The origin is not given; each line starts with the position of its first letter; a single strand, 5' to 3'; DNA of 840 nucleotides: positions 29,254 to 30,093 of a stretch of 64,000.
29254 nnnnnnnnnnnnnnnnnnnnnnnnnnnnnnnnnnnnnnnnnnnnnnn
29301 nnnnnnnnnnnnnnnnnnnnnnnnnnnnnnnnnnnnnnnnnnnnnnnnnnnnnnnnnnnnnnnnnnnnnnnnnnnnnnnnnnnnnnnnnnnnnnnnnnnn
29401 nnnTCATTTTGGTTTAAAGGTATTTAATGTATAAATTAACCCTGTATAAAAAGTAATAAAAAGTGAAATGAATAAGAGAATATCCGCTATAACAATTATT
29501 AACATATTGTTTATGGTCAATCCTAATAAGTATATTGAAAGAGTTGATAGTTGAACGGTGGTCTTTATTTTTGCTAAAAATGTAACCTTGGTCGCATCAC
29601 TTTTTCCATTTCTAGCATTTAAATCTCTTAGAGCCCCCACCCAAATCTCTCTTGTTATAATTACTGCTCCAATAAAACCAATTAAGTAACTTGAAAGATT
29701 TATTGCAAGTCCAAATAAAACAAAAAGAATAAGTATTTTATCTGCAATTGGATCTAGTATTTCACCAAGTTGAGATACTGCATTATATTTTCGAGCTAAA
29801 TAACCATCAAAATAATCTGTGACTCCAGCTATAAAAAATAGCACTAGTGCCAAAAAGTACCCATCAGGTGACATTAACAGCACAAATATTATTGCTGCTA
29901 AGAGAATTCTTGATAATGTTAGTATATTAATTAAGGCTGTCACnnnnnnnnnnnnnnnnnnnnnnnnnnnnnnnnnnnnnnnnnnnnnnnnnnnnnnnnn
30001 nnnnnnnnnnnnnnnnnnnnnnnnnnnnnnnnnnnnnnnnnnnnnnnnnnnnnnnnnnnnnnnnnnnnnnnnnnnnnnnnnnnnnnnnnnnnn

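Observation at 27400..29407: Protein-coding genes embedded inside the conserved pgsA-tRNA(Cys)-tRNA(Leu) cluster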

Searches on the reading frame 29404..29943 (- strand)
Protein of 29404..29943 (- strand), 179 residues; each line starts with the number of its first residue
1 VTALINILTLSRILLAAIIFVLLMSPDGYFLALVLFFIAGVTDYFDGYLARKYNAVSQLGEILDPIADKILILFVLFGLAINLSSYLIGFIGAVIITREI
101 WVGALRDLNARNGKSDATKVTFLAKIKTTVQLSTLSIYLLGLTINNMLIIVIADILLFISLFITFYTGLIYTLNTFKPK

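Call 3: search_protein_families(library=pfam, proteins=[window:29404-29943:-], max_evalue=0.01)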
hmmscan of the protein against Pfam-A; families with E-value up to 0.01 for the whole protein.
window:29404-29943:- (179 aa): 1 family
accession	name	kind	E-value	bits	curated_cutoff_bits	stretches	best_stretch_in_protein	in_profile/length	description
PF01066.26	CDP-OH_P_transf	-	1.2e-30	107.3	22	1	6-164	5-150/152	CDP-alcohol phosphatidyltransferase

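Call 4: search_protein_families(library=ncbifam, proteins=[window:29404-29943:-], max_evalue=0.01)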
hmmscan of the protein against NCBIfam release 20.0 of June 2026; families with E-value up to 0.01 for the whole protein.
window:29404-29943:- (179 aa): 8 families
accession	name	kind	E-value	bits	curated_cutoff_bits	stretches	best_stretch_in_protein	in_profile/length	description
TIGR00560.1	pgsA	equivalog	1.9e-35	123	109.1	1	4-176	3-177/183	CDP-diacylglycerol--glycerol-3-phosphate 3-phosphatidyltransferase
NF008090.0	PRK10832.1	equivalog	1.3e-26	93.8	304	1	6-172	7-172/182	CDP-diacylglycerol--glycerol-3-phosphate 3-phosphatidyltransferase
NF053678.1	ClpnSynClsA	equivalog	2.5e-21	76.7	240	1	4-155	5-155/180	cardiolipin synthase ClsA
TIGR00473.1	pssA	equivalog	3.9e-07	30.3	107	1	30-156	21-145/153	CDP-diacylglycerol--serine O-phosphatidyltransferase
NF040950.1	archin_ph_syn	equivalog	8.5e-06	25.7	180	1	6-92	27-119/191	archaetidylinositol phosphate synthase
TIGR04217.1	archae_ser_T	exception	7.7e-05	22.5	200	1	5-142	10-141/221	archaetidylserine synthase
NF045883.1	PIPSynth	equivalog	8.5e-05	22.3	170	1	16-81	35-101/197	phosphatidylinositol phosphate synthase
NF038086.1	anchor_synt_A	exception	0.0047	16.8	200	1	30-69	33-71/222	protein sorting system archaetidylserine synthase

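Call 88: find_related_loci(query=window:29404-29943:-, collection=metagenome_contigs, flank=7000)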
Query window:29404-29943:- (179 aa) in metagenome_contigs; peptide patterns used: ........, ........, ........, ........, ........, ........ (x = any residue, [..] = any of these).
600 stretches matched a pattern (row limit reached: there are more); 462 encode a relative of the query (tblastn E <= 1e-3); the best 80 are kept; 80 distinct loci.
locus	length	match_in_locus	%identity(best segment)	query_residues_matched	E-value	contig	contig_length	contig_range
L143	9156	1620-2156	91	1-179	1e-101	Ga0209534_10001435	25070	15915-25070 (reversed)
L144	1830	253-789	89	1-179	2e-106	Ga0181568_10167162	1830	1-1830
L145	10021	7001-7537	89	1-179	5e-100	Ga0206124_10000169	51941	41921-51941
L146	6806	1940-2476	89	1-179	6e-100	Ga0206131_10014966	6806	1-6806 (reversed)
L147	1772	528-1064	89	1-179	7e-106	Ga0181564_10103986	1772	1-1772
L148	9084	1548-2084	88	1-179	1e-98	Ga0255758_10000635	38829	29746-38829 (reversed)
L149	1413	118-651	86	1-178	2e-104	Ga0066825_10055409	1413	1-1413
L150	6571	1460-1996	85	1-179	9e-98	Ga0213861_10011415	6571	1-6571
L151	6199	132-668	90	1-179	2e-96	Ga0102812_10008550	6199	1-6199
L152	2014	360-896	90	1-179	5e-101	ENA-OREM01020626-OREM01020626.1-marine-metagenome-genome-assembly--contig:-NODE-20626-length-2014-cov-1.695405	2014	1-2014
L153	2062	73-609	92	1-179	3e-100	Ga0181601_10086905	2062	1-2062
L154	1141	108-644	91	1-179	5e-104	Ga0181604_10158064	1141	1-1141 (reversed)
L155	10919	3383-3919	91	1-179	1e-95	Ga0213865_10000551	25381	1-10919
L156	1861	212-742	85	1-177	1e-99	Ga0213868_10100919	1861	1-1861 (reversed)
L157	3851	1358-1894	89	1-179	3e-95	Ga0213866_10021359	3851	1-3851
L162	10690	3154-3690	88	1-179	5e-93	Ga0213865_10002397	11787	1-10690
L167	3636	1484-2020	83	1-179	3e-92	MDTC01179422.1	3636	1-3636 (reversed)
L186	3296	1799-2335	85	1-179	1e-89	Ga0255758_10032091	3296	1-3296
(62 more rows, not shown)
